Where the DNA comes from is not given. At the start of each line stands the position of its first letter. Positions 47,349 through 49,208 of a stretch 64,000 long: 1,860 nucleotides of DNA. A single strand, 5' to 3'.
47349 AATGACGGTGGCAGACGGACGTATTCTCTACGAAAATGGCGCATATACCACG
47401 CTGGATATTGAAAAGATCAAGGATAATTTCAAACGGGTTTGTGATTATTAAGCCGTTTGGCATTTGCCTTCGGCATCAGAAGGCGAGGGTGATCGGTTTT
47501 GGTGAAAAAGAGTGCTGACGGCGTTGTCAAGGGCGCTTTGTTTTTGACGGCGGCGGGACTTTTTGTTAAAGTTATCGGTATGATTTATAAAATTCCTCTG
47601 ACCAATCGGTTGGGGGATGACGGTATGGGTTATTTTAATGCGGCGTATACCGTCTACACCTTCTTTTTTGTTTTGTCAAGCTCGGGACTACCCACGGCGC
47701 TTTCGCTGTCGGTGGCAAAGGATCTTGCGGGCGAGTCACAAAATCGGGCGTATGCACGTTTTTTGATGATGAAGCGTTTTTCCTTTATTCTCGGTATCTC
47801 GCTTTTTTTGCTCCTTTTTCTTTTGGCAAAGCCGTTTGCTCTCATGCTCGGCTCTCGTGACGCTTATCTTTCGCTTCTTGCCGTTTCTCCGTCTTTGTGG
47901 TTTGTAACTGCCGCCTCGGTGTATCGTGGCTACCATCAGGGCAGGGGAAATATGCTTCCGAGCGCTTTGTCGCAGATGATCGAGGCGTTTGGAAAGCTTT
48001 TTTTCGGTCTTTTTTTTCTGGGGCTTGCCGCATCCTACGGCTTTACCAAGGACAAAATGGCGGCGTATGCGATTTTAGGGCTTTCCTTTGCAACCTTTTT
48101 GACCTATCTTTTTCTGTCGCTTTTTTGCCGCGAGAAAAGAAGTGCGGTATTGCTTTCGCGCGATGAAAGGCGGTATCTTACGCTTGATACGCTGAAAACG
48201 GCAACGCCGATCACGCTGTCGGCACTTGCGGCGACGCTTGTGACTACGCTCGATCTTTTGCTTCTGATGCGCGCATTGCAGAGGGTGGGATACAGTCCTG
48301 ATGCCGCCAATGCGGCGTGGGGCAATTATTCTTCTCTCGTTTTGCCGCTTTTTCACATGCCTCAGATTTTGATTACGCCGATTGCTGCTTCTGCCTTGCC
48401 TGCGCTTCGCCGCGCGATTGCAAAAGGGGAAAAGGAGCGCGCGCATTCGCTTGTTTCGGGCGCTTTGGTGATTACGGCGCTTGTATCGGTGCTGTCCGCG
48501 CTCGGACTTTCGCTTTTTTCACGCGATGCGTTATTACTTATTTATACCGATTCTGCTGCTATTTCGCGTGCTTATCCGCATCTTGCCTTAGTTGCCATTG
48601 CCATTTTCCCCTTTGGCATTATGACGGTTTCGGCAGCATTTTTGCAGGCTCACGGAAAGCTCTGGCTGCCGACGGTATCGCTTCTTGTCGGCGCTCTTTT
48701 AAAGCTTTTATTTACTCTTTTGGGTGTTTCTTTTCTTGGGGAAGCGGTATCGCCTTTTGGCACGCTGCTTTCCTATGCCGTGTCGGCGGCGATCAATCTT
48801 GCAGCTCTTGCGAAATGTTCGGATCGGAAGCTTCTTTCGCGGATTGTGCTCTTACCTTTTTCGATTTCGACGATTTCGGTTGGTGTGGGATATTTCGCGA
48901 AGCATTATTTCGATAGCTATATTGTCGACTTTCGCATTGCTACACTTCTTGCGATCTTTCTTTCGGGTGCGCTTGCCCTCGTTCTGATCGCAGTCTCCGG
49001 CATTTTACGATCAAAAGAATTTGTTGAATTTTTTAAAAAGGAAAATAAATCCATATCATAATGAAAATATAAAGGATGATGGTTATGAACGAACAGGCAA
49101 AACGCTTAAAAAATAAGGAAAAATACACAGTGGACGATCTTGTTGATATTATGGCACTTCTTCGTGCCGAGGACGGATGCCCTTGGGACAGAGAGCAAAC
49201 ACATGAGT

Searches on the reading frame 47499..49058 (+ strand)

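Call 79: search_protein_families(library=pfam, proteins=[window:47499-49058:+], max_evalue=0.000001)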
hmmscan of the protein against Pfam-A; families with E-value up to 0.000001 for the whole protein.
window:47499-49058:+ (520 aa): 2 families
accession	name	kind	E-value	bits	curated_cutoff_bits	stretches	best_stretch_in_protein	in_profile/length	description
PF01943.22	Polysacc_synt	-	5.1e-22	79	28.2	1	9-304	1-271/274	Polysaccharide biosynthesis protein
PF01554.23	MatE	-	2.1e-08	34.5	24.9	0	296-406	49-159/161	MatE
